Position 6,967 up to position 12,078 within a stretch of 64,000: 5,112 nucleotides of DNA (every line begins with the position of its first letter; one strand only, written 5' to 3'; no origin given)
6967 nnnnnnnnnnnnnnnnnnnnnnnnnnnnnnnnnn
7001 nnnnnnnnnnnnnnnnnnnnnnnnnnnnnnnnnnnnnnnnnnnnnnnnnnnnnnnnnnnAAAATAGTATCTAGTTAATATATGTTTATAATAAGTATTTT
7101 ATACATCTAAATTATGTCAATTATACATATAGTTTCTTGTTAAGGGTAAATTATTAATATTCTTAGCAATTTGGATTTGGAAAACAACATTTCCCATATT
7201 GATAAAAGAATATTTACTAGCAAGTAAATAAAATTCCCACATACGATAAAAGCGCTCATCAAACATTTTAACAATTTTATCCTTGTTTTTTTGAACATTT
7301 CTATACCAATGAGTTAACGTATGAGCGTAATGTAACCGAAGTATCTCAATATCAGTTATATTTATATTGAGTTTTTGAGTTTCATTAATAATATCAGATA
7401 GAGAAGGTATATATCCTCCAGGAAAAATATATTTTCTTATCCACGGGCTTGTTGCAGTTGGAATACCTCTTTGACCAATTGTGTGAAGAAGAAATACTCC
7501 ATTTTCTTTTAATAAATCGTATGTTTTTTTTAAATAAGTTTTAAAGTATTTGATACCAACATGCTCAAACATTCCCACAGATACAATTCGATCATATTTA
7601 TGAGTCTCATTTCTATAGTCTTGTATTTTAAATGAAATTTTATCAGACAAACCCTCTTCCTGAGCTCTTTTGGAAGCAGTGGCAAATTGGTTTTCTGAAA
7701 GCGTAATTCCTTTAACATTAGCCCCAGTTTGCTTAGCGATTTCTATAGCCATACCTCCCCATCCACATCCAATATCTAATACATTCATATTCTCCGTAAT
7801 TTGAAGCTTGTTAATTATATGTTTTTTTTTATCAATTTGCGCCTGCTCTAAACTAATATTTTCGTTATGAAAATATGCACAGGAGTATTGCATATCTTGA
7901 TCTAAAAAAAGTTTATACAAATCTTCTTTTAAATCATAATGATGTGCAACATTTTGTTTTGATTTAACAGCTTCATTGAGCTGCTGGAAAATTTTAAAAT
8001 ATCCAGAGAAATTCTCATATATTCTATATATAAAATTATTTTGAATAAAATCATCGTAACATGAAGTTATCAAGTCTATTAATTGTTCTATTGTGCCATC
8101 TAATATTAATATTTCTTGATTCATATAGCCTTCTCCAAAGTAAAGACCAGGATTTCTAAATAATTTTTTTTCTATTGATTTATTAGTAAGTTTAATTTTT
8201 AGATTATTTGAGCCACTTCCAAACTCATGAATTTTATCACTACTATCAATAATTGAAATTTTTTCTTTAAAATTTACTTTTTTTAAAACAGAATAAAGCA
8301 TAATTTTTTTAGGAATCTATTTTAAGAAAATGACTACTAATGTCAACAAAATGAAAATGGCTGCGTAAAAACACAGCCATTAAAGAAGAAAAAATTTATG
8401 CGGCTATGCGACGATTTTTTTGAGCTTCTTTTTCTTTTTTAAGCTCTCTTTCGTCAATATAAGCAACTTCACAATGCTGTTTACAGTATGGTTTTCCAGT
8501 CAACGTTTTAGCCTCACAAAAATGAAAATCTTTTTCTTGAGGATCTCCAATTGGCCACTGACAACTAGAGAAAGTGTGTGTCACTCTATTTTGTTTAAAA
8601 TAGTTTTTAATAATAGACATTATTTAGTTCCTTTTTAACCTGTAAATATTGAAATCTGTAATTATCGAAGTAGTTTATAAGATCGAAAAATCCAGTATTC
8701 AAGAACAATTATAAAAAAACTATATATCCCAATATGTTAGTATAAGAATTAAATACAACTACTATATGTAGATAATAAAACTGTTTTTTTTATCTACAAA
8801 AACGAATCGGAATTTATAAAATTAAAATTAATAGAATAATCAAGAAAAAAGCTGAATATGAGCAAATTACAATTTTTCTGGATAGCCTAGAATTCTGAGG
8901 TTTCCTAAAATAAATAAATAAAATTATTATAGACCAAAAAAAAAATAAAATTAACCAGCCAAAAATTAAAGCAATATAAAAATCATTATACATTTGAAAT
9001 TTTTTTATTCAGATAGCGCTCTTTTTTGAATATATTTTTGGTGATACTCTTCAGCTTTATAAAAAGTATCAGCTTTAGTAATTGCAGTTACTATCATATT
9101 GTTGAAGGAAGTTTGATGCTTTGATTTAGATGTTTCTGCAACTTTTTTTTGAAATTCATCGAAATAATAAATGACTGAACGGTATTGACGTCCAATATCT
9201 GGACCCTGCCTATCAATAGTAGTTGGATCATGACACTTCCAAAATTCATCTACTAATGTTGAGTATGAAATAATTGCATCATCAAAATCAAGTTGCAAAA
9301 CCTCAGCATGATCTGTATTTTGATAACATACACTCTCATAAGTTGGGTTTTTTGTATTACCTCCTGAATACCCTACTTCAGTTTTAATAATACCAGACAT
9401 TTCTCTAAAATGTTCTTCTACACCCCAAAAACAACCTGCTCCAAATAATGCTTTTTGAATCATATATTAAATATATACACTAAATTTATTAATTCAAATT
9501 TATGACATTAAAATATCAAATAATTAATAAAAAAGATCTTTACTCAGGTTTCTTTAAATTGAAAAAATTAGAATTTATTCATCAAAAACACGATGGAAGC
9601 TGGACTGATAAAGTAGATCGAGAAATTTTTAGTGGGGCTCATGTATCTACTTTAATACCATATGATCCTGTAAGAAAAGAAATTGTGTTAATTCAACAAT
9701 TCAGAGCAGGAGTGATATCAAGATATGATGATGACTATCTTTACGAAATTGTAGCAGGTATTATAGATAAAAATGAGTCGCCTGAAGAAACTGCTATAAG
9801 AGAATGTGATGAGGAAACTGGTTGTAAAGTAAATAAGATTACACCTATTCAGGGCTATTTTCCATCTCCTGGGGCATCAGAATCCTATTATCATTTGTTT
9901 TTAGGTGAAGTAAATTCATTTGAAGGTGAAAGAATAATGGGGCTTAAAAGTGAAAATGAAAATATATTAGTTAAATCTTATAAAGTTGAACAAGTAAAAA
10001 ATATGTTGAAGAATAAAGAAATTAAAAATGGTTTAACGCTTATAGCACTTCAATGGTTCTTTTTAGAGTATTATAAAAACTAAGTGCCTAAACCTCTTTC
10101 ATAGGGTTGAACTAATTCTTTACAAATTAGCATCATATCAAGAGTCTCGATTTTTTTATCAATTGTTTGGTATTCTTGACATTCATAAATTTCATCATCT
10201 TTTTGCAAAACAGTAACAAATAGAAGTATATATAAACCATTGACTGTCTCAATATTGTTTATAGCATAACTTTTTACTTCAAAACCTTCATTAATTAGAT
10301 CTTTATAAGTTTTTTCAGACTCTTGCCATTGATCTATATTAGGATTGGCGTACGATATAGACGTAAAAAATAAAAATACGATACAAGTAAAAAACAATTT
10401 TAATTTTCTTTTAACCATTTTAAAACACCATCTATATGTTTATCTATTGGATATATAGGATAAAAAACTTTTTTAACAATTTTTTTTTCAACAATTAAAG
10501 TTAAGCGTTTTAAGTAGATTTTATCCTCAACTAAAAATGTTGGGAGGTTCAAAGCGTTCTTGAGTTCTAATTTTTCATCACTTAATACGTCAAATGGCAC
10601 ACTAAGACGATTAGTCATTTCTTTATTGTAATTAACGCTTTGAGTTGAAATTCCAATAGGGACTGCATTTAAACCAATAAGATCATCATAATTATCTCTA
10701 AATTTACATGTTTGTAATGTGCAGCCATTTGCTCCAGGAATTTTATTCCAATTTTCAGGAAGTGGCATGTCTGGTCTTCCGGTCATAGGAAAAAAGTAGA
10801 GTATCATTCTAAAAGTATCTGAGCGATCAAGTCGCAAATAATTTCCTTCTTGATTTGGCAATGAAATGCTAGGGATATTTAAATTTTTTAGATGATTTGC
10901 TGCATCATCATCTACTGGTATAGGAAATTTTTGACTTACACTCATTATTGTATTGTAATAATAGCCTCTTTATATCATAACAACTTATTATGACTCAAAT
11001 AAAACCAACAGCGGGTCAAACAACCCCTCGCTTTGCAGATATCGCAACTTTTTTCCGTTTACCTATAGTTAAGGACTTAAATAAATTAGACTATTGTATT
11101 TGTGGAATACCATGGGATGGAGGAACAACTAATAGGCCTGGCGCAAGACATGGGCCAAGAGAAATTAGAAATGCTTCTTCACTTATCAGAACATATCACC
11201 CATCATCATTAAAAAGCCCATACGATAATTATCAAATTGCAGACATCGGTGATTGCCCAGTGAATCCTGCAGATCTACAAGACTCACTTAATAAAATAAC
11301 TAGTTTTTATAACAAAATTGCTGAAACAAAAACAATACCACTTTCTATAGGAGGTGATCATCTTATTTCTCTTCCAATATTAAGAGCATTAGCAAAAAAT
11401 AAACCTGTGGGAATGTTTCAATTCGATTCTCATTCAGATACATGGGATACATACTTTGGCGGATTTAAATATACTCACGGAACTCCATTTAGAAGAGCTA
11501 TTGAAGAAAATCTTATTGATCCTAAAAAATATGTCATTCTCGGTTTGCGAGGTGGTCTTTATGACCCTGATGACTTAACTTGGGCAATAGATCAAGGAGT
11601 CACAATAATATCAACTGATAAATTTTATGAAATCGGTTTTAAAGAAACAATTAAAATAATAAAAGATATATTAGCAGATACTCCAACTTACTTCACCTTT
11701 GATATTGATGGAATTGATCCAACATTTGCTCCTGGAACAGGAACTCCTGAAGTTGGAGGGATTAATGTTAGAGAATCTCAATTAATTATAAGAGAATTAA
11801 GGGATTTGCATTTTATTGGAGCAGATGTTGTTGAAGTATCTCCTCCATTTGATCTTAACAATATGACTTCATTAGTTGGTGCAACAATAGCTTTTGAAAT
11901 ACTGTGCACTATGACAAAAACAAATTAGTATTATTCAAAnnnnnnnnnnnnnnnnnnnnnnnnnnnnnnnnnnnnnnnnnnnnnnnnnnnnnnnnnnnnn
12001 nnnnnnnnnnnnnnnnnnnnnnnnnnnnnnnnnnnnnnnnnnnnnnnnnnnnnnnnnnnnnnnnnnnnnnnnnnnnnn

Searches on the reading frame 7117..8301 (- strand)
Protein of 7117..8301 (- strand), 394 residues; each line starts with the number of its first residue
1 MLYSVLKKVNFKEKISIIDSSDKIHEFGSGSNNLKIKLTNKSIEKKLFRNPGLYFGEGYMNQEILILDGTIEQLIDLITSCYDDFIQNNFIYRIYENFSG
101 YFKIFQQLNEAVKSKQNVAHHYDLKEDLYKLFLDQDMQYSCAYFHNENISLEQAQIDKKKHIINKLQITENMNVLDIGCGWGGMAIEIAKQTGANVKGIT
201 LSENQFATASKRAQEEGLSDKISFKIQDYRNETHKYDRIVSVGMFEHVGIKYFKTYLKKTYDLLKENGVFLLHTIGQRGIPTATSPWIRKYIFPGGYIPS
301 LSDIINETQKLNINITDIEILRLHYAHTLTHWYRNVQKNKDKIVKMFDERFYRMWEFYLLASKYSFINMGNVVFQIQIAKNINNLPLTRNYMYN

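Call 69: search_protein_families(library=ncbifam, proteins=[window:7117-8301:-], max_evalue=1e-8)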
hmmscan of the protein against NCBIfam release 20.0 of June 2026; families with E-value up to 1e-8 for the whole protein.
window:7117-8301:- (394 aa): 10 families
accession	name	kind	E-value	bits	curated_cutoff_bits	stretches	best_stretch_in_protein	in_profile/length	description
NF053839.1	CPFASynBruc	equivalog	1.5e-148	495.2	600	1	2-392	5-396/410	cyclopropane fatty acid synthase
NF008686.0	PRK11705.1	equivalog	3.1e-89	299.7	400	1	29-381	32-373/383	cyclopropane fatty acyl phospholipid synthase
NF040703.1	cyclopro_CfaB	exception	1.5e-78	264.3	650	1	4-393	7-393/393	C17 cyclopropane fatty acid synthase CfaB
NF040660.1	mycolic_MTase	equivalog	1.5e-54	185.5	390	1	116-368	6-271/283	cyclopropane mycolic acid synthase family methyltransferase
TIGR01983.1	UbiG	equivalog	2.8e-17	62.8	102.95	1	160-289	45-168/228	bifunctional 2-polyprenyl-6-hydroxyphenol methylase/3-demethylubiquinol 3-O-methyltransferase UbiG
NF043040.1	corrin_prot_MT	hypoth_equivalog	1.6e-15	57.1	180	1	156-272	27-147/216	corrinoid protein-associated methyltransferase CpaM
TIGR02021.1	BchM-ChlM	equivalog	3.4e-14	52.8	158.9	1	162-266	44-149/218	magnesium protoporphyrin IX methyltransferase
NF041943.1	GPPMT_Stmyces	equivalog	8.4e-11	42.2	400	1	119-231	29-138/272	geranyl diphosphate 2-C-methyltransferase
NF001244.0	PRK00216.1-5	equivalog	1.2e-09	37.9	216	1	146-233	25-113/236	bifunctional demethylmenaquinone methyltransferase/2-methoxy-6-polyprenyl-1,4-benzoquinol methylase UbiE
TIGR01934.1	MenG_MenH_UbiE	subfamily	1.6e-09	37.4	158.35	1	146-231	16-99/223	ubiquinone/menaquinone biosynthesis methyltransferase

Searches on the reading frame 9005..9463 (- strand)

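Call 69: search_protein_families(library=ncbifam, proteins=[window:9005-9463:-], max_evalue=1e-8)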
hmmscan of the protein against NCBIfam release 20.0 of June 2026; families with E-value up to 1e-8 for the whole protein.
window:9005-9463:- (152 aa): 4 families
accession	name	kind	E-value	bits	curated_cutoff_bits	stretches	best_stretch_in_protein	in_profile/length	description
NF004042.0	PRK05550.1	equivalog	2.2e-58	197.7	330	1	3-148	135-279/293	bifunctional methionine sulfoxide reductase B/A protein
TIGR00401.1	msrA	equivalog_domain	8.2e-58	195.1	108.1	1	4-148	2-148/153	peptide-methionine (S)-S-oxide reductase MsrA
NF010625.0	PRK14018.1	equivalog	4.8e-39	134.2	522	1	7-147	203-342/521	bifunctional peptide-methionine (S)-S-oxide reductase MsrA/peptide-methionine (R)-S-oxide reductase MsrB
NF004038.0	PRK05528.1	equivalog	1.7e-22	80.1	200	1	6-147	5-139/157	peptide-methionine (S)-S-oxide reductase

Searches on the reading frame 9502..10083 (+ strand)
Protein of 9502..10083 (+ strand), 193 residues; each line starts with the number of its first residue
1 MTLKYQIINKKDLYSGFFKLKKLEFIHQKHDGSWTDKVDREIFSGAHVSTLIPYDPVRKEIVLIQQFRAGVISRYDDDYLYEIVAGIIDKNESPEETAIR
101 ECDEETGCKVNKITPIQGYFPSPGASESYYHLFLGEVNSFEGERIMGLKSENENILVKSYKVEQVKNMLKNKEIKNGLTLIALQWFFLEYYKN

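Call 69: search_protein_families(library=ncbifam, proteins=[window:9502-10083:+], max_evalue=1e-8)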
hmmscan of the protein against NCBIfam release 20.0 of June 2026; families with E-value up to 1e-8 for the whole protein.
window:9502-10083:+ (193 aa): 4 families
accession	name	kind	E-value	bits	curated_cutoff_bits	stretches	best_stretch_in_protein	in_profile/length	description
NF008003.0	PRK10729.1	equivalog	2.1e-46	157.9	248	1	6-190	17-201/210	ADP-ribose diphosphatase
TIGR00052.1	TIGR00052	subfamily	7.2e-41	139.8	79.55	1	6-187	4-187/188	nudix-type nucleoside diphosphatase, YffH/AdpP family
NF011585.0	PRK15009.1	equivalog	7.3e-21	74.7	234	1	1-186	1-184/191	GDP-mannose pyrophosphatase NudK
NF008736.0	PRK11762.1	equivalog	6e-11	42.2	169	1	58-183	58-174/186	ADP compounds hydrolase NudE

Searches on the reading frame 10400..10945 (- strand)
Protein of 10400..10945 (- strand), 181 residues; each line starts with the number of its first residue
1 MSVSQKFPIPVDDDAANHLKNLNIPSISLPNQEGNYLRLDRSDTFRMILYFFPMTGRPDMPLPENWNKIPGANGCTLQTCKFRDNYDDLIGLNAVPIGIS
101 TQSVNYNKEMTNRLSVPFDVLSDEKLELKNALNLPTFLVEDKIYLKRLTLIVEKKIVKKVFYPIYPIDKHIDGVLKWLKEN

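Call 69: search_protein_families(library=ncbifam, proteins=[window:10400-10945:-], max_evalue=1e-8)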
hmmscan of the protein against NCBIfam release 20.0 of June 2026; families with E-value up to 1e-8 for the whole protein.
window:10400-10945:- (181 aa): 1 family
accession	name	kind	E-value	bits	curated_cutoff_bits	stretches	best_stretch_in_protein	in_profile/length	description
NF006960.0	PRK09437.1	equivalog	5.7e-14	52.3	140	1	73-180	44-154/156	thioredoxin-dependent thiol peroxidase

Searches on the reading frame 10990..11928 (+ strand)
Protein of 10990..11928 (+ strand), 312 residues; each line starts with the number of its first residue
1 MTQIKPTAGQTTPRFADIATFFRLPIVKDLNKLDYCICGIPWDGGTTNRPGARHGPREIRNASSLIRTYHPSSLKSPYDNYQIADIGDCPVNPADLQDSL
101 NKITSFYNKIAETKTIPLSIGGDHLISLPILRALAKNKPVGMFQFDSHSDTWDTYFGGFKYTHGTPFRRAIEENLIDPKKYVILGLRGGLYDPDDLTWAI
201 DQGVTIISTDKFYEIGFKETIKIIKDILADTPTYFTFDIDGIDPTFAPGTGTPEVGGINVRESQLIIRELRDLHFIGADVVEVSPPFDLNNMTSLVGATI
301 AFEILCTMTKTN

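Call 69: search_protein_families(library=ncbifam, proteins=[window:10990-11928:+], max_evalue=1e-8)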
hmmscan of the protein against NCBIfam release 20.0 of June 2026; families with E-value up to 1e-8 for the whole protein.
window:10990-11928:+ (312 aa): 5 families
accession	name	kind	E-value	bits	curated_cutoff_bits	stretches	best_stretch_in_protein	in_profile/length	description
NF002564.0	PRK02190.1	subfamily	4.2e-83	279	302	1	8-310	8-303/307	agmatinase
TIGR01230.1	agmatinase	equivalog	4.8e-56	190.4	174.3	1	33-306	13-274/275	agmatinase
TIGR01227.1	hutG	equivalog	8e-38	130.4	229.15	1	5-304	6-305/307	formimidoylglutamase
TIGR01229.1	rocF_arginase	equivalog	2.1e-26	93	227.6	1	37-294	2-282/300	arginase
NF010347.0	PRK13775.1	equivalog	5.8e-16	58.7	381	1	48-309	67-328/331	formimidoylglutamase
